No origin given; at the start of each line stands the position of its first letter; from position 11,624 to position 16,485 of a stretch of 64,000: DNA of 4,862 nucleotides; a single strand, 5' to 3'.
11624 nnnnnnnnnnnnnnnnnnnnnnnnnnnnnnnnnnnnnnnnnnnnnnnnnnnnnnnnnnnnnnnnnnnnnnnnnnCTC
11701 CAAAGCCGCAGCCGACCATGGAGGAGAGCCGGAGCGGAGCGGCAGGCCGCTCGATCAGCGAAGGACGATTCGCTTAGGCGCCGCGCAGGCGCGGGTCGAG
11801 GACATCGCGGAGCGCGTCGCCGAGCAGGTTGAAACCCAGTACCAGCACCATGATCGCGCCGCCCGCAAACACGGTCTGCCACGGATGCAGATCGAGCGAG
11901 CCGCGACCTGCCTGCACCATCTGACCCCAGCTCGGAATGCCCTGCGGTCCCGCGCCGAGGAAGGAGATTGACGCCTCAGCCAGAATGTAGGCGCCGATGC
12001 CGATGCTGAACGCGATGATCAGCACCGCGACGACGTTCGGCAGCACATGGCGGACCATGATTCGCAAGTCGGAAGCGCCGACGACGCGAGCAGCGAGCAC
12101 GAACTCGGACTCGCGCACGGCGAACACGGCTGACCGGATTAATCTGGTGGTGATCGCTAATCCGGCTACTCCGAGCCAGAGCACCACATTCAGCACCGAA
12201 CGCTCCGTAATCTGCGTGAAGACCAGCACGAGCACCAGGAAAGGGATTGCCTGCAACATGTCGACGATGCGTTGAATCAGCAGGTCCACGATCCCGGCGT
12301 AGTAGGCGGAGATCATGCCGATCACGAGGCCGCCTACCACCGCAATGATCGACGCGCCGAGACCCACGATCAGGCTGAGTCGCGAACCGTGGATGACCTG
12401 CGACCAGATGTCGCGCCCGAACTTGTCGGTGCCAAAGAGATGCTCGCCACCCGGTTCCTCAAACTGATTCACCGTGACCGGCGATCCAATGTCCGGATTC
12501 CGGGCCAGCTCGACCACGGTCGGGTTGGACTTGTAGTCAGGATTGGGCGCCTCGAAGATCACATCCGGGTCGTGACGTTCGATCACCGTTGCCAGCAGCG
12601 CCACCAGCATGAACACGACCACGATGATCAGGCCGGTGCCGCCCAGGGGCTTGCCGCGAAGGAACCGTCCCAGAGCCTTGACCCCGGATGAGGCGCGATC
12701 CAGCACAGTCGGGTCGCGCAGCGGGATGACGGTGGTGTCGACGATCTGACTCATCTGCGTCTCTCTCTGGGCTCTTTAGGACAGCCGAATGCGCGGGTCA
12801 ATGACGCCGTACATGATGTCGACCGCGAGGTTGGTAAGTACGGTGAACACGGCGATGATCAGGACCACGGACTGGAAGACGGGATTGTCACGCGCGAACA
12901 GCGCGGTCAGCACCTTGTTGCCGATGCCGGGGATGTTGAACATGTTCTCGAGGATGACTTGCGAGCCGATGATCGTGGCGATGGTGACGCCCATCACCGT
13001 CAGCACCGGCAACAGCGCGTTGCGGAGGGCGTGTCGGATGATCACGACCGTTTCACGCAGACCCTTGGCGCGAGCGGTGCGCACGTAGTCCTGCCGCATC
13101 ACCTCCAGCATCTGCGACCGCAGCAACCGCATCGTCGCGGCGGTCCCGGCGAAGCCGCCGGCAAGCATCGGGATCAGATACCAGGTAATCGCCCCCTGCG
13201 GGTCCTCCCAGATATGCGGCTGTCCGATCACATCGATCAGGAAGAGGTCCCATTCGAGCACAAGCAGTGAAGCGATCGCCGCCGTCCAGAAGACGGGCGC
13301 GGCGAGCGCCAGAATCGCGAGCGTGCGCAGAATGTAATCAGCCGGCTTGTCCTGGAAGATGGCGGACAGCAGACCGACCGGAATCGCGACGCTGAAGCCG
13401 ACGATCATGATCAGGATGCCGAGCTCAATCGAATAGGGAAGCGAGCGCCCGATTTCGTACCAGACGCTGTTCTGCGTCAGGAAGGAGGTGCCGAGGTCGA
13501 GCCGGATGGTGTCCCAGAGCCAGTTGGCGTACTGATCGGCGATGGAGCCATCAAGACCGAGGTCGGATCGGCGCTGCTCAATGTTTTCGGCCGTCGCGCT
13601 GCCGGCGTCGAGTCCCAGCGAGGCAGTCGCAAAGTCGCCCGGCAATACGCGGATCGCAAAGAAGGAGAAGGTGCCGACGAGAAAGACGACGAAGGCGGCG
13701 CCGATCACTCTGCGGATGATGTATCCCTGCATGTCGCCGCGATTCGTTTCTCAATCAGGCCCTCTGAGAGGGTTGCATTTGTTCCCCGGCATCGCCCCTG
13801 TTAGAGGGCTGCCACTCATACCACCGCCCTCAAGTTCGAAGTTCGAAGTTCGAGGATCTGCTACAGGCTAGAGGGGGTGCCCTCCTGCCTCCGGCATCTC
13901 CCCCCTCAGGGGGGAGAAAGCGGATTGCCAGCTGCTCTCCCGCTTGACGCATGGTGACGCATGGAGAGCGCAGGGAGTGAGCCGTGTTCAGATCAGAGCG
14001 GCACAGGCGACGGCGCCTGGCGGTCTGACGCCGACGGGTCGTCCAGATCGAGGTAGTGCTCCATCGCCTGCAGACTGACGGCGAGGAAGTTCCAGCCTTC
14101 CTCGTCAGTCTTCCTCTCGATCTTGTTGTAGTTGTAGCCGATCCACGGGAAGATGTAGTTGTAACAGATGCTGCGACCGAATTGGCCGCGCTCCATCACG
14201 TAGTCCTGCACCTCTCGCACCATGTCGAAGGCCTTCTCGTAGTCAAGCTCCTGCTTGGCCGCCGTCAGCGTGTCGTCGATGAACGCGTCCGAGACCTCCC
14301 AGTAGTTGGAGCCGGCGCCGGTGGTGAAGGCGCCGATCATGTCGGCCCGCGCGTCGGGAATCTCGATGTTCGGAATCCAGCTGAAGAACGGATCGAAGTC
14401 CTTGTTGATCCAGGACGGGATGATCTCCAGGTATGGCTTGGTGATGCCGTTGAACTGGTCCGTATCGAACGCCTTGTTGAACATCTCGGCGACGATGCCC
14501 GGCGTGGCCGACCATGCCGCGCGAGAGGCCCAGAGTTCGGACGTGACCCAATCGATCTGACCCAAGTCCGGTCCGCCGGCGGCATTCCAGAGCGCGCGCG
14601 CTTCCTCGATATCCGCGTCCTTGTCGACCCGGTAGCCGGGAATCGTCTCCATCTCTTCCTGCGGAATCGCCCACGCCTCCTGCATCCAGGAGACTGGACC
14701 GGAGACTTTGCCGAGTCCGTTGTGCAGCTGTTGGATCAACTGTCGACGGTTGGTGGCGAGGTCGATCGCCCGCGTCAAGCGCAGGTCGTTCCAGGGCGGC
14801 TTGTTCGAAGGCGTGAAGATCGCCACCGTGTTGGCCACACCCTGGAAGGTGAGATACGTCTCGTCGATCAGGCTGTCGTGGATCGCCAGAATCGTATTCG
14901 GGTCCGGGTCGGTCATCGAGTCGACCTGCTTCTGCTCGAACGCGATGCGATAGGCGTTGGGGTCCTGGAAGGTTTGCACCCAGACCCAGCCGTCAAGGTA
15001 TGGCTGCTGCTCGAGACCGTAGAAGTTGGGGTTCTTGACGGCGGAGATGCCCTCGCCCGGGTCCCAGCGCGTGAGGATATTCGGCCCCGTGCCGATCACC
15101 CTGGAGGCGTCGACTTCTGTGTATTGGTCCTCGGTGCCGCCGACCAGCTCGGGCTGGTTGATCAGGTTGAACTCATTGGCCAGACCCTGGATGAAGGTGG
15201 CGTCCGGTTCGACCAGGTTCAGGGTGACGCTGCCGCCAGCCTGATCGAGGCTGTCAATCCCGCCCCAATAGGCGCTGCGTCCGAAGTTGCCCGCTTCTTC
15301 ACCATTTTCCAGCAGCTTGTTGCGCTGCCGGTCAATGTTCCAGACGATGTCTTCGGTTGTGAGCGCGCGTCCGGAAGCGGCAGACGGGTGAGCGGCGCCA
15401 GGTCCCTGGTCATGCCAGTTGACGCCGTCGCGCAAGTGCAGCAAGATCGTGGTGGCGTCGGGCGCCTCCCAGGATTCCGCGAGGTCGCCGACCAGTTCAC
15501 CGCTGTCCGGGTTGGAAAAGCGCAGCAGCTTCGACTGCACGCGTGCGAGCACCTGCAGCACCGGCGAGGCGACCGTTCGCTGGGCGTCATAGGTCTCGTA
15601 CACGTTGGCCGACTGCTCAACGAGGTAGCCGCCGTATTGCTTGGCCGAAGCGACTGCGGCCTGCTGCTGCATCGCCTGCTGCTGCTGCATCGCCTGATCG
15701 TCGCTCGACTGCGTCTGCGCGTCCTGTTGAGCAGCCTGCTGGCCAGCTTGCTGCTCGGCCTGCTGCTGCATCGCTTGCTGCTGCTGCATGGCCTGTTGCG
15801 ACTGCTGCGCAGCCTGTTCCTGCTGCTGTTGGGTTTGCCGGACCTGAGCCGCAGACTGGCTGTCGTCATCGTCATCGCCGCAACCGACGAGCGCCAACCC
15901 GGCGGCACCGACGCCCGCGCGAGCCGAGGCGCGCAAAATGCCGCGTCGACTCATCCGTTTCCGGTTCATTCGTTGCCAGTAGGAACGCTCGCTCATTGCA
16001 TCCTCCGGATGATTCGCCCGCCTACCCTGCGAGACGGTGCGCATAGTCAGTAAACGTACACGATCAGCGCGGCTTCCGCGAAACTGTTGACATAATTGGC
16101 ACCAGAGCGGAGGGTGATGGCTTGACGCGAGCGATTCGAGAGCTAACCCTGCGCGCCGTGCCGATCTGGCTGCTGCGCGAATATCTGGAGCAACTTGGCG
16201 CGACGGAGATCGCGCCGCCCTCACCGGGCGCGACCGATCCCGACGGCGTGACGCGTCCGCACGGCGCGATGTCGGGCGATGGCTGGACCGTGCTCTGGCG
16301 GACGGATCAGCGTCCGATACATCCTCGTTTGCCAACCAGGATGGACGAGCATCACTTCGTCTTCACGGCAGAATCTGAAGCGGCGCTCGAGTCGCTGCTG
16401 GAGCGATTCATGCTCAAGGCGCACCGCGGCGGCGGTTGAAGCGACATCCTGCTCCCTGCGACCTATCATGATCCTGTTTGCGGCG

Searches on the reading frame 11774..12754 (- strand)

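Call 47: search_protein_families(library=pfam, proteins=[window:11774-12754:-], max_evalue=0.001)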
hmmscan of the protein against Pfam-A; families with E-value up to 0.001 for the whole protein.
window:11774-12754:- (326 aa): 1 family
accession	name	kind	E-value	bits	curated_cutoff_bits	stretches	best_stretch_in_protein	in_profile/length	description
PF00528.27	BPD_transp_1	-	1.4e-27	97.1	26.4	1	142-324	1-183/184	Binding-protein-dependent transport system inner membrane component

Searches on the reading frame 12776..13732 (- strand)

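Call 47: search_protein_families(library=pfam, proteins=[window:12776-13732:-], max_evalue=0.001)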
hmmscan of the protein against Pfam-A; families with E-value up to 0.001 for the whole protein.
window:12776-13732:- (318 aa): 2 families
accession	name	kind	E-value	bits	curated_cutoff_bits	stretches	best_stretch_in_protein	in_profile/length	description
PF00528.27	BPD_transp_1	-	1.2e-34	120.1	26.4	1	116-316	1-183/184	Binding-protein-dependent transport system inner membrane component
PF19300.4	BPD_transp_1_N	-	9.5e-13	48.8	23.8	1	1-103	1-112/114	Binding-prot-dependent transport system membrane comp, N-term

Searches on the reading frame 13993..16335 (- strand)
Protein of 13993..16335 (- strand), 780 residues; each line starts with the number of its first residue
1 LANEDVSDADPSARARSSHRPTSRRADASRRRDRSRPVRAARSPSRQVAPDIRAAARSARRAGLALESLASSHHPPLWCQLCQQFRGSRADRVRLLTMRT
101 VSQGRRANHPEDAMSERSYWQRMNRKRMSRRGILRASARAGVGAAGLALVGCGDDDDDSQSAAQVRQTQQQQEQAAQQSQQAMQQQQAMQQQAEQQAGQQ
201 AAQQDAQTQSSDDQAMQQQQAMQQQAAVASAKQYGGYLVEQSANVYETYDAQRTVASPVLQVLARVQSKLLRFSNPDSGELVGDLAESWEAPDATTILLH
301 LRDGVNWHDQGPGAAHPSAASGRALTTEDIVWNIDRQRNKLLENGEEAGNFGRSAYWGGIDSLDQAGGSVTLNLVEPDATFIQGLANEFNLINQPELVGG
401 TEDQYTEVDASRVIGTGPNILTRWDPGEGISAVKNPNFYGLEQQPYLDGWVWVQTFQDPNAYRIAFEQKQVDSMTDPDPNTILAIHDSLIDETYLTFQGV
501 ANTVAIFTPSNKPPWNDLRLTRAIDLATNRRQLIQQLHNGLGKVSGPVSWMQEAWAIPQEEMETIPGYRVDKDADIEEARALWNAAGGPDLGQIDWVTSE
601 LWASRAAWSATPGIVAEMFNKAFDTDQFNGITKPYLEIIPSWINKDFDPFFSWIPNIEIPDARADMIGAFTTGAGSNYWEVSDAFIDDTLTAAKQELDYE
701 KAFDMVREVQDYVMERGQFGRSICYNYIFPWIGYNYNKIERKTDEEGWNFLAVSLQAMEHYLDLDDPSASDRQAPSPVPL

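Call 47: search_protein_families(library=pfam, proteins=[window:13993-16335:-], max_evalue=0.001)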
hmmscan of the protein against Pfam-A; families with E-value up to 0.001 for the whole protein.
window:13993-16335:- (780 aa): 2 families
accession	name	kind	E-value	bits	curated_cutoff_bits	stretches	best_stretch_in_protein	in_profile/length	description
PF00496.27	SBP_bac_5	-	1.1e-33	117.4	32.4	1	280-620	1-313/368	Bacterial extracellular solute-binding proteins, family 5 Middle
PF03153.18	TFIIA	-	0.0009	19.8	36.2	0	160-240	152-229/415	Transcription factor IIA, alpha/beta subunit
